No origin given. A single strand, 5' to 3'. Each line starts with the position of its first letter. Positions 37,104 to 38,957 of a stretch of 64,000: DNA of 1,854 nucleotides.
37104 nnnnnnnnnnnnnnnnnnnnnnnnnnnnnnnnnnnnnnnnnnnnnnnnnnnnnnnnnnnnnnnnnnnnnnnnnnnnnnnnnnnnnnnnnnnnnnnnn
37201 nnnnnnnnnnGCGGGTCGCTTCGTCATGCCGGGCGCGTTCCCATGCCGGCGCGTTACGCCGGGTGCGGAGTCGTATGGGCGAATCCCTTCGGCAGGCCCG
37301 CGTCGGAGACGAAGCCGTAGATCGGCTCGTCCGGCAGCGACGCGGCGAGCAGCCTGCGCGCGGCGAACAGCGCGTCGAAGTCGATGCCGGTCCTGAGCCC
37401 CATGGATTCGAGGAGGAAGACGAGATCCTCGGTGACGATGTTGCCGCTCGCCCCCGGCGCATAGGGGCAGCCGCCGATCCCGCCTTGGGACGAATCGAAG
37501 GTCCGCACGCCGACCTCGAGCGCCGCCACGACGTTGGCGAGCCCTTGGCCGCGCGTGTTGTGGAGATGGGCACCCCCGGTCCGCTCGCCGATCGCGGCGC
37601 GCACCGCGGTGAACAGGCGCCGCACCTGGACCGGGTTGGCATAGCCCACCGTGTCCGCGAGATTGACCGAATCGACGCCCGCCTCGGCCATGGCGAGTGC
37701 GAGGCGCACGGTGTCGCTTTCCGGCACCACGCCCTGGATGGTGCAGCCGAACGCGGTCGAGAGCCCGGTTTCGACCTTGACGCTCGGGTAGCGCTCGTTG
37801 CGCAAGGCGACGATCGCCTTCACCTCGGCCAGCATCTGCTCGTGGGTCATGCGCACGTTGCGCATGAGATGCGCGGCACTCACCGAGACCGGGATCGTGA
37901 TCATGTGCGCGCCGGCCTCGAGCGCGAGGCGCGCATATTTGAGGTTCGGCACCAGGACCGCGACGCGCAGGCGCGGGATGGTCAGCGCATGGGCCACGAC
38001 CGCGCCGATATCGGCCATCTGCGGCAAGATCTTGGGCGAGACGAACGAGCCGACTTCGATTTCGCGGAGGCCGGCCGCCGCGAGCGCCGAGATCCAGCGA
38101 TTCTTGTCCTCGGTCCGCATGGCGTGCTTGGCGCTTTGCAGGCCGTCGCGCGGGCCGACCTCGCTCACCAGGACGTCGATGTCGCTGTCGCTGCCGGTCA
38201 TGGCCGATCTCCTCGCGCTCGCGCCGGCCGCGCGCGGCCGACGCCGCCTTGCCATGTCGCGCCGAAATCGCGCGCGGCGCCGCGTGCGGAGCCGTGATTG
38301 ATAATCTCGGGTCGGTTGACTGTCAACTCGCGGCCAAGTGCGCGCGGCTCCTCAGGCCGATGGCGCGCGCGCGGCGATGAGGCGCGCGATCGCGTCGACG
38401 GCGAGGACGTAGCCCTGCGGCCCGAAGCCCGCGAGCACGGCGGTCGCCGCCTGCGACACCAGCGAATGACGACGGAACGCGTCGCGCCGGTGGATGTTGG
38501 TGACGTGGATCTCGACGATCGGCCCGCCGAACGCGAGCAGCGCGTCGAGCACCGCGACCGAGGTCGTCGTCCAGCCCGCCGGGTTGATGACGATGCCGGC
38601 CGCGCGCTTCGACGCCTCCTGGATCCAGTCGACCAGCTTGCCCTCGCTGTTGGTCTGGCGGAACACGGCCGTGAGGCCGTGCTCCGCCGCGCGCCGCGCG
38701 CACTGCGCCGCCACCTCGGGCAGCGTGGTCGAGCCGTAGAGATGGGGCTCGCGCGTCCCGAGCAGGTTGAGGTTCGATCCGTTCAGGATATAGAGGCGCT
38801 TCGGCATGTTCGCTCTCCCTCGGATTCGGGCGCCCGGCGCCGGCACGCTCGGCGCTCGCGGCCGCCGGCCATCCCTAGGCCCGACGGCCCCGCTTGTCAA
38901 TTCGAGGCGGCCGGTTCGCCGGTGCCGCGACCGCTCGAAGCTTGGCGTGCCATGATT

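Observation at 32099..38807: aroQ - HMG-CoA-lyase-like - CaiB CoA-transferase operon, then cupin - acylating ALDH - TPP-enzyme operon: candidate novel short-chain acyl-CoA pathway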

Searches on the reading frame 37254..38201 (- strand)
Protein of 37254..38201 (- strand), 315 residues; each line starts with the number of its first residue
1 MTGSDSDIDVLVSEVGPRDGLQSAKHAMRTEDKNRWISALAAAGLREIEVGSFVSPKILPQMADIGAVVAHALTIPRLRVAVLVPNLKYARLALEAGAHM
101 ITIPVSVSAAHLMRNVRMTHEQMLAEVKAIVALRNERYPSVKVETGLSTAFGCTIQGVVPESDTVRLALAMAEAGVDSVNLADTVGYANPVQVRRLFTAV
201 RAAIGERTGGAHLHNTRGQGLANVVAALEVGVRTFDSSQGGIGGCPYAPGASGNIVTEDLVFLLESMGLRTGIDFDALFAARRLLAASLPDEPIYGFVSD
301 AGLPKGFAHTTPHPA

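Call 6: search_protein_families(library=pfam, proteins=[window:37254-38201:-])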
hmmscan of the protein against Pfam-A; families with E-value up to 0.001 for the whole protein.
window:37254-38201:- (315 aa): 1 family
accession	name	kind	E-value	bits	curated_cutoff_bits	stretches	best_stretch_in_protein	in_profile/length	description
PF00682.25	HMGL-like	-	9.5e-44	150.2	29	1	12-284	4-259/260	HMGL-like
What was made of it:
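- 37254..38201 (-): HMG-CoA-lyase-like DRE-TIM lyase, 315 aa. Proposed to cleave a 3-hydroxy-3-carboxy-acyl-CoA into acetyl-CoA and a 2-oxo acid. HMGL-like (call 6).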

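Call 7: search_protein_families(library=ncbifam, proteins=[window:37254-38201:-])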
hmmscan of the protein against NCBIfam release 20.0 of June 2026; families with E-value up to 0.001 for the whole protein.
window:37254-38201:- (315 aa): 26 families (the best 25 are shown)
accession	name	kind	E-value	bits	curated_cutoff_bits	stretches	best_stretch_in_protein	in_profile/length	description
NF004283.0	PRK05692.1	subfamily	2e-81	273.4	246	1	10-287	7-282/300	hydroxymethylglutaryl-CoA lyase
TIGR02146.1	LysS_fung_arch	equivalog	3e-21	76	413.55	1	18-243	7-220/344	homocitrate synthase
TIGR02660.1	nifV_homocitr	equivalog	2.4e-20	73.2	462.9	1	11-286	3-260/365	homocitrate synthase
NF006049.0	PRK08195.1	subfamily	1.6e-19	70.2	229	1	8-294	6-275/344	4-hyroxy-2-oxovalerate/4-hydroxy-2-oxopentanoic acid aldolase,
NF002086.0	PRK00915.1-3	equivalog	2.2e-18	66.1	532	1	15-285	12-275/516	2-isopropylmalate synthase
TIGR03217.1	4OH_2_O_val_ald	equivalog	3.7e-18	65.8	286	1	10-282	3-258/334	4-hydroxy-2-oxovalerate aldolase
TIGR00973.1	leuA_bact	equivalog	3.7e-18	65.3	598.7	1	17-286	9-271/494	2-isopropylmalate synthase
NF002085.0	PRK00915.1-2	subfamily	6e-17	61.6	517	1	13-283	17-269/504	2-isopropylmalate synthase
NF002087.0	PRK00915.1-4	equivalog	1e-16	60.6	729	1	11-286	8-276/516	2-isopropylmalate synthase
TIGR02090.1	LEU1_arch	subfamily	8.6e-16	58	484.75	1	17-285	8-258/363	isopropylmalate/citramalate/homocitrate synthases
NF041069.1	IPMS_Sufob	equivalog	6e-15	55.4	600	1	18-286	9-261/371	isopropylmalate synthase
NF002084.0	PRK00915.1-1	equivalog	1.2e-14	53.8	748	1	11-285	6-273/523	2-isopropylmalate synthase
NF002088.0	PRK00915.1-5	equivalog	2.1e-13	49.6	697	1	18-244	12-233/514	2-isopropylmalate synthase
NF042434.1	IPMS_Lepto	equivalog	1.4e-09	37.4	500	1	10-294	6-282/374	2-isopropylmalate synthase LeuA2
NF006761.0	PRK09282.1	domain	2.9e-08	32.6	402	1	153-284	145-269/591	pyruvate carboxylase subunit B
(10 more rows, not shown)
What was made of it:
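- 37254..38201 (-): PRK05692 subfamily, 273 bits against a cut-off of 246 (call 7).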

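Call 43: search_solved_structures(query=window:37254-38201:-, max_evalue=1e-10)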
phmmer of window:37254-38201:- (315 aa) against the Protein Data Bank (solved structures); distinct sequences matched with E-value up to 1e-10: 11.
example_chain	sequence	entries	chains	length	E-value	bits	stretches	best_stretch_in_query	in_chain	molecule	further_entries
6nds_A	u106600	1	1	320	1.5e-61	211.5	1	7-290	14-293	3-hydroxy-3-methylglutaryl-CoA lyase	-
1ydo_A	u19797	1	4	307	3.3e-58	200.5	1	10-286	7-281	HMG-CoA Lyase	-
2ftp_A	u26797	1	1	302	2e-55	191.4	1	11-287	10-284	hydroxymethylglutaryl-CoA lyase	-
2cw6_A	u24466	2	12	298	1.1e-51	179.1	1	11-288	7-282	Hydroxymethylglutaryl-CoA lyase, mitochondrial | Hydroxymethylglutaryl-CoA lyase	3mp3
3mp4_A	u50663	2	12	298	7.7e-51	176.4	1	11-288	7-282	Hydroxymethylglutaryl-CoA lyase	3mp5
1ydn_A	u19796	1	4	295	3.7e-43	151.1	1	12-284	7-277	HYDROXYMETHYLGLUTARYL-COA LYASE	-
3rmj_A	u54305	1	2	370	1.3e-14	57.5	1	10-289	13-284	2-isopropylmalate synthase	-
3eeg_A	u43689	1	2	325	1.9e-13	53.6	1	12-286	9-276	2-isopropylmalate synthase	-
3a9i_A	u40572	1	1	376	1e-12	51.2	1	18-243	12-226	Homocitrate synthase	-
2ztj_A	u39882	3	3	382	1.1e-12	51.1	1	18-243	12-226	Homocitrate synthase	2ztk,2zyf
4jn6_A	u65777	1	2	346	9.8e-11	44.7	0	144-293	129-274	4-hydroxy-2-oxovalerate aldolase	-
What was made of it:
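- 37254..38201 (-): PDB HMG-CoA lyases score 211 bits (call 43).
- The HMGL-like proteins resemble true HMG-CoA lyases (211 bits) far more than homocitrate synthase (51 bits) (call 43). The HMGL-like proteins are close to true HMG-CoA lyases (call 43).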

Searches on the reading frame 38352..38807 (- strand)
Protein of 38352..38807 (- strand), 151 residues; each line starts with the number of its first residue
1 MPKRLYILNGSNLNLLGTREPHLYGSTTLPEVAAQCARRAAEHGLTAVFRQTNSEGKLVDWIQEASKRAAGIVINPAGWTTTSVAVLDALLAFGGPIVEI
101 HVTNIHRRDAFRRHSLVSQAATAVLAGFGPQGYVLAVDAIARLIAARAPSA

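Call 6: search_protein_families(library=pfam, proteins=[window:38352-38807:-])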
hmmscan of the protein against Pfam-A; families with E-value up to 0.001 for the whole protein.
window:38352-38807:- (151 aa): 1 family
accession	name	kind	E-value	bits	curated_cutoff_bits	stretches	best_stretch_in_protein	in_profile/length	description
PF01220.24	DHquinase_II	-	3.6e-52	176.2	23.3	1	5-140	2-137/138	Dehydroquinase class II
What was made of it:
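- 38352..38807 (-): Type II 3-dehydroquinate dehydratase (aroQ), 151 aa. It interconverts 3-dehydroshikimate and 3-dehydroquinate. DHquinase_II, 176 bits (call 6).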

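Call 7: search_protein_families(library=ncbifam, proteins=[window:38352-38807:-])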
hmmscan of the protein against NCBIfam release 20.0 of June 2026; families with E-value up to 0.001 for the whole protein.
window:38352-38807:- (151 aa): 5 families
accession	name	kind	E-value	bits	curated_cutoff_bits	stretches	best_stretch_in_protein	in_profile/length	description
NF003806.0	PRK05395.1-3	subfamily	3.8e-61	204.9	171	1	2-147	2-147/149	type II 3-dehydroquinate dehydratase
NF003807.0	PRK05395.1-4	subfamily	2.6e-53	179.6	130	1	3-144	4-145/148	type II 3-dehydroquinate dehydratase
TIGR01088.1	aroQ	equivalog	2e-48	163.6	169.85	1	5-142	2-139/141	type II 3-dehydroquinate dehydratase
NF003805.0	PRK05395.1-2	subfamily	6.1e-48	162.1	146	1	4-145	3-144/147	type II 3-dehydroquinate dehydratase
NF003804.0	PRK05395.1-1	subfamily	8.9e-47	158.5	195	1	3-143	5-146/151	type II 3-dehydroquinate dehydratase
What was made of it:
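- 38352..38807 (-): NF003806, 205 bits against a cut-off of 171 (call 7).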
